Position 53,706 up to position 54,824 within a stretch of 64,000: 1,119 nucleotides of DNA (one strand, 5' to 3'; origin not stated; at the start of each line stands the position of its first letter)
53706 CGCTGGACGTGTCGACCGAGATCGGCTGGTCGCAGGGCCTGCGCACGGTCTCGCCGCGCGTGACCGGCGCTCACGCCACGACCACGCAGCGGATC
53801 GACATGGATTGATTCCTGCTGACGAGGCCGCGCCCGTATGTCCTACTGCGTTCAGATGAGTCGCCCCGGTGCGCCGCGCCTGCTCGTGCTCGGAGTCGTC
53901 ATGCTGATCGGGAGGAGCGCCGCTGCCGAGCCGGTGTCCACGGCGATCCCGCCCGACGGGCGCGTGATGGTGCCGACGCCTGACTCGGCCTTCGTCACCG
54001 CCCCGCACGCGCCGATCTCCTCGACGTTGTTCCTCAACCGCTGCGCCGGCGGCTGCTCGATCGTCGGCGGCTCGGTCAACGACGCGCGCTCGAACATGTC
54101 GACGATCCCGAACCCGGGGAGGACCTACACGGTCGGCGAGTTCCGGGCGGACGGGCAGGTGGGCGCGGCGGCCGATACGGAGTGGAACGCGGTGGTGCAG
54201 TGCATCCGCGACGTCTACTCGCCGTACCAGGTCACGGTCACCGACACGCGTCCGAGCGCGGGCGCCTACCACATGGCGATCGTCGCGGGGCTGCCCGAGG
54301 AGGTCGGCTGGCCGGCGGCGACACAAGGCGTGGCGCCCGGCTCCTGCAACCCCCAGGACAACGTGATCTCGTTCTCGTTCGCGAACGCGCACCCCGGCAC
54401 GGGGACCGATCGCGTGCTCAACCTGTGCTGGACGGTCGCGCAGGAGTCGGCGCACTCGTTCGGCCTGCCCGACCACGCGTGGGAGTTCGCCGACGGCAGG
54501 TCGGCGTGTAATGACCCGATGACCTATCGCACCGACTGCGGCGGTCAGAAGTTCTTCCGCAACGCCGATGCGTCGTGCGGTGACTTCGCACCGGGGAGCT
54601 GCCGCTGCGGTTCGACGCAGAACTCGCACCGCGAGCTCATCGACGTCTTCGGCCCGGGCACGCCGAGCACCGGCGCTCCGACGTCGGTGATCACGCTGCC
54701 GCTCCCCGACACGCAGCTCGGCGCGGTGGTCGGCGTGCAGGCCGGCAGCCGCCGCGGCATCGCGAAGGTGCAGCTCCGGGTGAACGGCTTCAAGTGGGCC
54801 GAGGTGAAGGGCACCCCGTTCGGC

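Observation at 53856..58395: Three tandem secreted metzincin/snapalysin-like paralogs whose first zinc-ligand His is replaced by Gln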

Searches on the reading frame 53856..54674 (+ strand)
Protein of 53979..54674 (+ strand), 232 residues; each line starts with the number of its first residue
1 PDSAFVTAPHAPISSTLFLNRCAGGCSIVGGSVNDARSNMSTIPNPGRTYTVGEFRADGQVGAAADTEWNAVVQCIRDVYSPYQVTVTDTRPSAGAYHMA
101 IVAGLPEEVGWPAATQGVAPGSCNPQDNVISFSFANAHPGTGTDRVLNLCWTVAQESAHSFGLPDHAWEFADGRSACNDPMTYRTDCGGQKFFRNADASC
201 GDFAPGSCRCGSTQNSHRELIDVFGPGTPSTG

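Call 7: find_homologous_proteins(query=window:53979-54674:+, max_evalue=0.001)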
Query seq(232 aa) (232 aa): 40 proteins with E <= 0.001 among 399 candidates.
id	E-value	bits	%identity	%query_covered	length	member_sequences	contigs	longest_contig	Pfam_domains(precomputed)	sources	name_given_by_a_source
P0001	5.4e-79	284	60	97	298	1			-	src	-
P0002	1.6e-75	272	59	96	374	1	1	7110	-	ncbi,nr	ncbi:MAG TPA: hypothetical protein VFT22_05035, partial [Kofleriaceae bacterium]|nr:hypothetical pro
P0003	2.1e-74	269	57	93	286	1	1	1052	-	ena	-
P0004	9.6e-74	266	55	98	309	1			-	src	-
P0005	9.3e-69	250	56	94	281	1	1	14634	-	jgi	jgi:hypothetical protein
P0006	8.9e-66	240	53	98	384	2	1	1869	-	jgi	-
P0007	2.6e-64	236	55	94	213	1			-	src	-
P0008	3.1e-64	235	50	98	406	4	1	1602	-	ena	-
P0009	8.3e-63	231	56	82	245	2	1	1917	-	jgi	jgi:hypothetical protein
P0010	6.1e-62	228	52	91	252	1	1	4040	-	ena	-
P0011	7.3e-61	224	53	88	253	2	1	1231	-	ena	-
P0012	6.2e-60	221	49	95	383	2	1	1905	-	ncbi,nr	ncbi:MAG TPA: hypothetical protein VK427_16040, partial [Kofleriaceae bacterium]|nr:hypothetical pro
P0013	1.2e-58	217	62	67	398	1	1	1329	-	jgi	-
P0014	1.4e-58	217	47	93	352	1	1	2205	-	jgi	-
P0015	2.8e-57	212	49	86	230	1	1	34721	-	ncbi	ncbi:MAG: hypothetical protein AB7T06_22650, partial [Kofleriaceae bacterium]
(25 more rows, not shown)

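Call 14: search_solved_structures(query=A2, max_evalue=10, show_alignments=5)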
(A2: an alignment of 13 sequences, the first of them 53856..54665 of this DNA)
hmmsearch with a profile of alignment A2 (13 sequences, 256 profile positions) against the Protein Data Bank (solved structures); distinct sequences matched with E-value up to 10: 0.

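Call 15: find_related_loci(query=A2, collection=genome_contigs, flank=8000)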
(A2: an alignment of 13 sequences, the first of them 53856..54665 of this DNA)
Query A2 (270 aa) in genome_contigs; peptide patterns used: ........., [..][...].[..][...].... (x = any residue, [..] = any of these).
101 stretches matched a pattern; 92 encode a relative of the query (tblastn E <= 1e-3); the best 80 are kept; 74 distinct loci.
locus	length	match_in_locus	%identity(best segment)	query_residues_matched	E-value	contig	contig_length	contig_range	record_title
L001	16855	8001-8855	59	1-270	3e-108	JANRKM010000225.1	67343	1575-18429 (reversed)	MAG: Kofleriaceae bacterium isolate bins.76 k141_5517655, whole genome shotgun sequence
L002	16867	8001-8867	54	1-270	4e-91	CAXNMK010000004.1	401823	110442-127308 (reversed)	MAG: Kofleriaceae bacterium isolate ME-04may21-LR-214 genome assembly, contig: ME-04may21-LR-C145, whole genome shotgun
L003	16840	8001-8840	57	1-270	1e-89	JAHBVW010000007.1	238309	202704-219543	MAG: Deltaproteobacteria bacterium isolate ACE_MYX2 MYX2_7, whole genome shotgun sequence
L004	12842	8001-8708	57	33-270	1e-89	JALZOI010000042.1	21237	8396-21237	MAG: Myxococcota bacterium isolate MSU bin107 SD1459_NODE_370_length_21237_cov_2.948366, whole genome shotgun sequence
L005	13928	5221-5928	59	36-268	3e-89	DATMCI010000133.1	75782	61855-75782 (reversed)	MAG TPA_asm: Kofleriaceae bacterium isolate SMAG_U13378 k141_352931, whole genome shotgun sequence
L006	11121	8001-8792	57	10-269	2e-89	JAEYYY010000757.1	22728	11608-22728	MAG: Proteobacteria bacterium isolate OH_CBlB_71 k127_1260248, whole genome shotgun sequence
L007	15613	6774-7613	55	8-269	3e-89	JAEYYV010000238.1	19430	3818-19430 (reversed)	MAG: Proteobacteria bacterium isolate OH_CBlB_67 k127_3537281, whole genome shotgun sequence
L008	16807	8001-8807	54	11-270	3e-88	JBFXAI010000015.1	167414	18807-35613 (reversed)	MAG: Kofleriaceae bacterium isolate CA_2019_TPBS_207 NODE_819_length_167414_cov_6.752581_TPBS, whole genome shotgun sequ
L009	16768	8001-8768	55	10-270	9e-87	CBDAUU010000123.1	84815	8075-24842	MAG: Kofleriaceae bacterium isolate ffba1ace-c5ca-4b13-bc8a-5e7048f45719 genome assembly, contig: contig_123, whole geno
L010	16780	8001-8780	56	8-270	5e-86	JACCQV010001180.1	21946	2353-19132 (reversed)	MAG: Deltaproteobacteria bacterium isolate MGR_bin5 SD2897-2912_k127_6450599, whole genome shotgun sequence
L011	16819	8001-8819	53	4-270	8e-86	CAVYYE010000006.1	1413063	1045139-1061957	MAG: uncultured delta proteobacterium isolate MFD05684.bin.1.427 genome assembly, contig: contig_71742, whole genome sho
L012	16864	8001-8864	56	7-270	3e-90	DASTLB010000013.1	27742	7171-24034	MAG TPA_asm: Kofleriaceae bacterium isolate SMAG_U2472 k141_707435, whole genome shotgun sequence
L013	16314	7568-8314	55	14-269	2e-84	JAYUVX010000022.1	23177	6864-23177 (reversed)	MAG: Myxococcales bacterium isolate GL124_UP_concoct_207 GL124_UP_concoct_207_21, whole genome shotgun sequence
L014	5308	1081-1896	53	10-270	3e-84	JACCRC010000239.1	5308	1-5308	MAG: Deltaproteobacteria bacterium isolate MGR_bin12 SD2897-2912_k127_2982395, whole genome shotgun sequence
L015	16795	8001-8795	52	10-270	4e-84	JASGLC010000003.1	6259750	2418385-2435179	MAG: Kofleriaceae bacterium isolate 5N094 JMF-2111-06-0005.ont.bin.94_2, whole genome shotgun sequence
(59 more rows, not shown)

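Call 19: predict_structure(alignment_id=A3)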
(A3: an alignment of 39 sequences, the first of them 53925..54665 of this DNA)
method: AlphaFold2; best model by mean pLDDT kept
length: 247 residues; sequences in the alignment: 39
mean_pLDDT: 87.3   pTM: 0.87
mean pLDDT of the five models: 87.3, 87.0, 85.9, 85.5, 83.4
residues with pLDDT >= 90: 157; 70-90: 61; 50-70: 21; < 50: 8
segments of 3 or more residues with pLDDT < 50: 1-6
pLDDT, mean of each block of 10 residues (from residue 1): 48 74 63 97 96 94 93 96 97 94 97 96 96 92 94 95 91 94 85 78 61 84 85 92 87
secondary structure, 60 per line:
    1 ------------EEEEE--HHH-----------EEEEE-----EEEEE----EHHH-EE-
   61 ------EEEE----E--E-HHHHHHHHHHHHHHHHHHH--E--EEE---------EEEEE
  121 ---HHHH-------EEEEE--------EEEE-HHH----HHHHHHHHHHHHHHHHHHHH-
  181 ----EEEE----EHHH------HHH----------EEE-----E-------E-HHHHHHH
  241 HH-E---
elements in order: E13-17 E34-38 E44-48 E67-70 H80-98 E104-106 E116-120 H124-127 E135-139 E148-151 H160-179 E185-188 E216-218 H234-242

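Call 22: search_protein_representatives(alignment_id=A2)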
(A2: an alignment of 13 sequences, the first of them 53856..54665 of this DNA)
Query: 13 sequences, 256 profile positions. Proteins with E-value up to 0.001 (for the whole library): 1836; up to 1e-10: 1123; up to 1e-30: 363. The best 150 are listed.
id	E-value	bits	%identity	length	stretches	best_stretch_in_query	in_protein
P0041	8.1e-180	612.0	-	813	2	43-252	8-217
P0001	5.9e-112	389.6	-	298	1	24-252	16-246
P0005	2.2e-109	381.2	-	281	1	3-250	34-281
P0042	8.8e-104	362.8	-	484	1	12-251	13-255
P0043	1.4e-100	352.3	-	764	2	6-252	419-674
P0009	8.1e-99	346.6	-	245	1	4-231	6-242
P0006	1.4e-98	345.8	-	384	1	12-252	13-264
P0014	1.3e-94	332.8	-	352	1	24-252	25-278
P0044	5.6e-93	327.4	-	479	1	11-252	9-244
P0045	5.0e-84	298.1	-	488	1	8-252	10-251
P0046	3.1e-81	288.9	-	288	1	34-252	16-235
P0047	3.2e-80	285.6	-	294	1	10-204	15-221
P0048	3.9e-80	285.3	-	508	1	10-252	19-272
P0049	1.4e-77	277.0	-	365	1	31-252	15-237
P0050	1.6e-77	276.8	-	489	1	1-252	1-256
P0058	1.2e-70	254.2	-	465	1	38-252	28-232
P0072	1.6e-59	217.8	-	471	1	17-252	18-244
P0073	3.9e-59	216.5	-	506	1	3-255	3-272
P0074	7.3e-59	215.6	-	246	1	7-254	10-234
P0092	2.0e-53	197.8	-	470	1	33-251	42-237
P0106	4.7e-51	190.0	-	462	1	19-252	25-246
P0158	5.5e-42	160.3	-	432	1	16-252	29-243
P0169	5.4e-41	157.1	-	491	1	24-250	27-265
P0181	1.4e-39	152.4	-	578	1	37-252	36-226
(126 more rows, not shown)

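Call 24: fold_search(model_id=the predicted structure, library=pdb)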
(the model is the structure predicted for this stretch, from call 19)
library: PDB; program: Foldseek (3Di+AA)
matches with E <= 10: 339; with E <= 0.001: 0
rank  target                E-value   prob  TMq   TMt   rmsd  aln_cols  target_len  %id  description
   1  8h78_B                2.0e-03  0.99  0.36  0.49   5.5       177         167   12  Crystal structure of human MMP-2 catalytic domain in complex with inhibitor (released 2023-01-18)
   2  7xgj_A                2.7e-03  0.99  0.36  0.49   5.6       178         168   11  Crystal structure of human MMP-2 catalytic domain in complex with inhibitor (released 2022-06-29)
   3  7xgj_C                3.1e-03  0.97  0.38  0.52   7.2       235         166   11  Crystal structure of human MMP-2 catalytic domain in complex with inhibitor (released 2022-06-29)
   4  7xjo_A                3.5e-03  0.97  0.35  0.47   6.1       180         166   12  Crystal structure of human MMP-2 catalytic domain in complex with inhibitor (released 2022-06-29)
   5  4j4m_B                6.2e-03  0.89  0.31  0.37   6.7       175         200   12  Crystal structure of TM-1, a Trimeresurus mucrosquamatus venom metalloproteinase (released 2013-07-10)
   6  3ohl                  6.6e-03  0.92  0.35  0.48   8.1       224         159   12  catalytic domain of stromelysin-1 in complex with N-Hydroxy-2-(4-methoxy-N-(pyridine-3-ylmethyl)phenylsulfonamido)acetam (released 2011-06-29)
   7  1sat                  7.1e-03  0.72  0.34  0.21   9.5       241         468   12  CRYSTAL STRUCTURE OF THE 50 KDA METALLO PROTEASE FROM S. MARCESCENS (released 1995-07-31)
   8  5uwn_A                1.0e-02  0.84  0.32  0.44   8.8       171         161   15  Matrix metalloproteinase-13 complexed with selective inhibitor compound 10d (released 2017-07-12)
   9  1hy7_B                1.0e-02  0.84  0.32  0.43   8.6       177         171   13  A CARBOXYLIC ACID BASED INHIBITOR IN COMPLEX WITH MMP3 (released 2002-01-18)
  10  1k7g                  1.0e-02  0.72  0.35  0.21   9.5       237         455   10  PrtC from Erwinia chrysanthemi (released 2002-10-19)
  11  1k7q                  1.2e-02  0.57  0.32  0.20   9.8       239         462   12  PrtC from Erwinia chrysanthemi: E189A mutant (released 2002-10-20)
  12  5uwl_B                1.3e-02  0.80  0.32  0.44   8.6       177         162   14  Matrix metalloproteinase-13 complexed with selective inhibitor compound (S)-17a (released 2017-07-12)
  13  830c_B                1.3e-02  0.77  0.31  0.43   8.5       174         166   11  COLLAGENASE-3 (MMP-13) COMPLEXED TO A SULPHONE-BASED HYDROXAMIC ACID (released 1999-08-06)
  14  7xgj_B                1.4e-02  0.89  0.34  0.47   6.2       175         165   13  Crystal structure of human MMP-2 catalytic domain in complex with inhibitor (released 2022-06-29)
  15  6hv2_A                1.4e-02  0.82  0.32  0.44   8.5       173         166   13  MMP-13 in complex with the peptide IMISF (released 2019-01-30)
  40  1om8                  3.4e-02  0.63  0.37  0.23   9.4       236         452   12  CRYSTAL STRUCTURE OF A COLD ADAPTED ALKALINE PROTEASE FROM PSEUDOMONAS TAC II 18, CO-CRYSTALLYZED WITH 10 mM EDTA (released 2003-07-15)
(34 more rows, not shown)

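Call 26: search_protein_families(library=pfam, proteins=[P0048, P0058, P0072, P0074, P0092, P0106, P0158, P0169, P0181, P0073], max_evalue=1)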
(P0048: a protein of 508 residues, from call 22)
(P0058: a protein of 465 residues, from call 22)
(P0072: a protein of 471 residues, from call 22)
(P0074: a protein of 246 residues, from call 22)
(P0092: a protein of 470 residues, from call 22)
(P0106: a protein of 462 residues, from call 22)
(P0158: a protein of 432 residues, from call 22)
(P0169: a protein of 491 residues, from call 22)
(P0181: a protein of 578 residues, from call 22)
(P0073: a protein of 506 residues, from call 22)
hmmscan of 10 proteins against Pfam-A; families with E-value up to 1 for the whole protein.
P0048 (508 aa): 6 families
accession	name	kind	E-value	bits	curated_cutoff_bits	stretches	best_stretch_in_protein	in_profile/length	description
PF17957.7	Big_7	-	4.5e-07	30.8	24.1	1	287-337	1-55/70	Bacterial Ig domain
PF13402.12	Peptidase_M60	-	0.0088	16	25.8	1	156-224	83-148/275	Peptidase M60, enhancin and enhancin-like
PF13582.12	Reprolysin_3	-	0.044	14.7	22.4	1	193-218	105-122/123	Metallo-peptidase family M12B Reprolysin-like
PF13688.12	Reprolysin_5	-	0.1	13.2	27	1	201-235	140-164/196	Metallo-peptidase family M12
PF05572.19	Peptidase_M43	-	0.13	12.6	23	1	195-229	61-90/152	Pregnancy-associated plasma protein-A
PF00413.30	Peptidase_M10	-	0.29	11.4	24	1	184-219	102-125/159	Matrixin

P0058 (465 aa): 9 families
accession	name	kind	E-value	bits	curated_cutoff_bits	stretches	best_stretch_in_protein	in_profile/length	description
PF17957.7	Big_7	-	1.4e-05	26.1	24.1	1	247-308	1-63/70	Bacterial Ig domain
PF13583.11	Reprolysin_4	-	6e-05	23.2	22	1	164-197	138-163/203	Metallo-peptidase family M12B Reprolysin-like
PF13582.12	Reprolysin_3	-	0.00039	21.4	22.4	1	125-180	74-123/123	Metallo-peptidase family M12B Reprolysin-like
PF13688.12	Reprolysin_5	-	0.00059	20.5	27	1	112-191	90-169/196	Metallo-peptidase family M12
PF13574.12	Reprolysin_2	-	0.062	13.6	27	1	167-183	129-145/195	Metallo-peptidase family M12B Reprolysin-like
PF14625.12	Lustrin_cystein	-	0.14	12.9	27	1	391-416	17-44/46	Lustrin, cysteine-rich repeated domain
PF00413.30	Peptidase_M10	-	0.16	12.3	24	1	163-180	108-125/159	Matrixin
PF10462.15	Peptidase_M66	-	0.33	10.3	20.6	1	168-180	197-209/306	Peptidase M66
PF12044.14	Metallopep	-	0.4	9.6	27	1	166-180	317-331/427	Putative peptidase family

P0072 (471 aa): 9 families
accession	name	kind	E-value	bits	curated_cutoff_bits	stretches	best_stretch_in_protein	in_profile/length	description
PF17957.7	Big_7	-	0.00019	22.4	24.1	1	258-304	1-49/70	Bacterial Ig domain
PF00413.30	Peptidase_M10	-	0.00084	19.7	24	1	170-207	96-132/159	Matrixin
PF13582.12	Reprolysin_3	-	0.0011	20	22.4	1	149-199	75-122/123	Metallo-peptidase family M12B Reprolysin-like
PF13574.12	Reprolysin_2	-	0.0027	18.1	27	1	159-208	101-147/195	Metallo-peptidase family M12B Reprolysin-like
PF13583.11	Reprolysin_4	-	0.02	15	22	1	185-210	137-155/203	Metallo-peptidase family M12B Reprolysin-like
PF01683.23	EB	-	0.03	14.8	24.3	1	344-368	16-40/52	EB module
PF13688.12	Reprolysin_5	-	0.039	14.6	27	1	186-213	144-169/196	Metallo-peptidase family M12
PF10462.15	Peptidase_M66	-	0.061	12.7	20.6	1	187-202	196-213/306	Peptidase M66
PF16313.11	DUF4953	-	0.32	10.6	24.2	1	186-204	16-34/316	Met-zincin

P0074 (246 aa): 9 families
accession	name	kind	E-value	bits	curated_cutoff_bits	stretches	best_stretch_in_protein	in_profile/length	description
PF13574.12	Reprolysin_2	-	8.4e-05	22.9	27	1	133-191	84-146/195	Metallo-peptidase family M12B Reprolysin-like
PF13582.12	Reprolysin_3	-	0.00022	22.1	22.4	1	130-186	74-122/123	Metallo-peptidase family M12B Reprolysin-like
PF13688.12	Reprolysin_5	-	0.00028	21.6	27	1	135-200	106-169/196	Metallo-peptidase family M12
PF13583.11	Reprolysin_4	-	0.0035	17.5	22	1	166-189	136-154/203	Metallo-peptidase family M12B Reprolysin-like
PF00413.30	Peptidase_M10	-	0.011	16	24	1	165-195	103-133/159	Matrixin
PF10462.15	Peptidase_M66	-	0.073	12.5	20.6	1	173-187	195-209/306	Peptidase M66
PF16708.10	LppA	-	0.15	12.5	26.4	1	78-118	80-123/153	Lipoprotein confined to pathogenic Mycobacterium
PF12725.13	DUF3810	-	0.15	11.8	28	1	162-189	182-209/311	Protein of unknown function (DUF3810)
PF10056.14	DUF2293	-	0.29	11.7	25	1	81-105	33-57/85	Uncharacterized conserved protein (DUF2293)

P0092 (470 aa): 8 families
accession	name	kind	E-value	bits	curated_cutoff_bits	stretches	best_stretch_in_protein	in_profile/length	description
PF13574.12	Reprolysin_2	-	0.0018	18.6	27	1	136-197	84-146/195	Metallo-peptidase family M12B Reprolysin-like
PF01683.23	EB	-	0.015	15.7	24.3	1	339-363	16-40/52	EB module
PF13583.11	Reprolysin_4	-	0.016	15.3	22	1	173-194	132-153/203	Metallo-peptidase family M12B Reprolysin-like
PF13582.12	Reprolysin_3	-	0.028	15.4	22.4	1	144-192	78-122/123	Metallo-peptidase family M12B Reprolysin-like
PF13688.12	Reprolysin_5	-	0.083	13.5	27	1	171-192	136-157/196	Metallo-peptidase family M12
PF23416.1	DUF7107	-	0.15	12.8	24.6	1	344-386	1-41/48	Domain of unknown function (DUF7107)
PF00413.30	Peptidase_M10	-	0.18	12.1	24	1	171-193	103-125/159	Matrixin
PF09065.15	Haemadin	-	0.62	10.4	25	1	351-362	8-19/27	Haemadin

P0106 (462 aa): 6 families
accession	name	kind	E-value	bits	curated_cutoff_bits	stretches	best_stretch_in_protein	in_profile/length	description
PF13582.12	Reprolysin_3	-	0.0096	16.9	22.4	1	144-195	75-122/123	Metallo-peptidase family M12B Reprolysin-like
PF17957.7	Big_7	-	0.019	16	24.1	1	260-307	1-47/70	Bacterial Ig domain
PF00413.30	Peptidase_M10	-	0.07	13.4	24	1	179-204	108-133/159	Matrixin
PF13583.11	Reprolysin_4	-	0.15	12.1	22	1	181-198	137-154/203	Metallo-peptidase family M12B Reprolysin-like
PF10462.15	Peptidase_M66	-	0.17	11.3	20.6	1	182-196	195-209/306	Peptidase M66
PF13574.12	Reprolysin_2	-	0.28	11.4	27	1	171-200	116-146/195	Metallo-peptidase family M12B Reprolysin-like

P0158 (432 aa): 12 families
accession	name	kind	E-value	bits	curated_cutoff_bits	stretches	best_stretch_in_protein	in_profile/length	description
PF17957.7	Big_7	-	8.7e-07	29.9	24.1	1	256-326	1-69/70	Bacterial Ig domain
PF13583.11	Reprolysin_4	-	8e-06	26.1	22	1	146-199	105-153/203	Metallo-peptidase family M12B Reprolysin-like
PF13582.12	Reprolysin_3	-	2.7e-05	25.1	22.4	1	147-197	73-122/123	Metallo-peptidase family M12B Reprolysin-like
PF13688.12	Reprolysin_5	-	0.00071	20.3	27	1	176-223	136-169/196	Metallo-peptidase family M12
PF16313.11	DUF4953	-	0.004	16.9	24.2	1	183-198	15-30/316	Met-zincin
PF00413.30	Peptidase_M10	-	0.0054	17.1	24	1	179-198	106-125/159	Matrixin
PF12388.14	Peptidase_M57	-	0.022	14.9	21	1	79-199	35-151/212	Dual-action HEIGH metallo-peptidase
PF24107.1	DUF7382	-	0.061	13.6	27.4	1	320-358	17-55/65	Domain of unknown function (DUF7382)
PF01400.30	Astacin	-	0.11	12.6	22.5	1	180-204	77-101/189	Astacin (Peptidase family M12A)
PF23416.1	DUF7107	-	0.14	12.9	24.6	1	345-366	26-47/48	Domain of unknown function (DUF7107)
PF13574.12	Reprolysin_2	-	0.15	12.3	27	1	178-206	122-147/195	Metallo-peptidase family M12B Reprolysin-like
PF18205.6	VPDSG-CTERM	-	0.52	10.6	25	1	390-405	10-25/26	VPDSG-CTERM motif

P0169 (491 aa): 9 families
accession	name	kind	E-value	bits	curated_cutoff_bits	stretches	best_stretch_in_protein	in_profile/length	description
PF17957.7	Big_7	-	1.2e-08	35.9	24.1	1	281-328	1-50/70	Bacterial Ig domain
PF13582.12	Reprolysin_3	-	0.0011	19.9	22.4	1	169-217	75-122/123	Metallo-peptidase family M12B Reprolysin-like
PF13574.12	Reprolysin_2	-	0.0018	18.6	27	1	188-222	110-146/195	Metallo-peptidase family M12B Reprolysin-like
PF00413.30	Peptidase_M10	-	0.0066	16.8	24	1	196-226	103-133/159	Matrixin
PF13688.12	Reprolysin_5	-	0.0076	16.9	27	1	203-222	143-162/196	Metallo-peptidase family M12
PF13583.11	Reprolysin_4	-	0.008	16.3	22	1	204-223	138-157/203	Metallo-peptidase family M12B Reprolysin-like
PF16313.11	DUF4953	-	0.044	13.4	24.2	1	204-220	16-32/316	Met-zincin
PF10462.15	Peptidase_M66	-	0.044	13.2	20.6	1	204-222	195-213/306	Peptidase M66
PF00879.23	Defensin_propep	-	0.089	13.5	23.6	1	1-19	1-19/51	Defensin propeptide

P0181 (578 aa): 8 families
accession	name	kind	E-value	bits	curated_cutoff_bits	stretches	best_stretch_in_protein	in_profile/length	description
PF13582.12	Reprolysin_3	-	0.0025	18.8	22.4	1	134-181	76-122/123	Metallo-peptidase family M12B Reprolysin-like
PF13688.12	Reprolysin_5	-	0.056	14.1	27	1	162-183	138-159/196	Metallo-peptidase family M12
PF13574.12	Reprolysin_2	-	0.061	13.6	27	1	164-195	124-153/195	Metallo-peptidase family M12B Reprolysin-like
PF13583.11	Reprolysin_4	-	0.14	12.3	22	1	165-184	135-154/203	Metallo-peptidase family M12B Reprolysin-like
PF07705.17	CARDB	-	0.16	12.6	22.7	1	261-318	16-72/101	CARDB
PF21471.3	Reelin_subrepeat-B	-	0.23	11.7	27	1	438-513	38-110/127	Reelin subrepeat B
PF10462.15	Peptidase_M66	-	0.31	10.4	20.6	1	165-183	192-210/306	Peptidase M66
PF00413.30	Peptidase_M10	-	0.32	11.3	24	1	161-183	104-126/159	Matrixin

P0073 (506 aa): 8 families
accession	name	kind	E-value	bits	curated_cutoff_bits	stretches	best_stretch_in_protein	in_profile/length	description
PF17957.7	Big_7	-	0.00011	23.2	24.1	1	285-336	1-56/70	Bacterial Ig domain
PF13574.12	Reprolysin_2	-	0.00061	20.1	27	1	190-261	117-187/195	Metallo-peptidase family M12B Reprolysin-like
PF13688.12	Reprolysin_5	-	0.0039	17.9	27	1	174-239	117-179/196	Metallo-peptidase family M12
PF23416.1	DUF7107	-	0.013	16.2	24.6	1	384-425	2-42/48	Domain of unknown function (DUF7107)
PF19077.6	Big_13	-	0.015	16.2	27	1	324-379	44-99/102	Bacterial Ig-like domain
PF13583.11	Reprolysin_4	-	0.016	15.3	22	1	190-226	127-159/203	Metallo-peptidase family M12B Reprolysin-like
PF13582.12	Reprolysin_3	-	0.036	15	22.4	1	179-214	94-122/123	Metallo-peptidase family M12B Reprolysin-like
PF05572.19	Peptidase_M43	-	0.11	12.8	23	1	193-227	63-92/152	Pregnancy-associated plasma protein-A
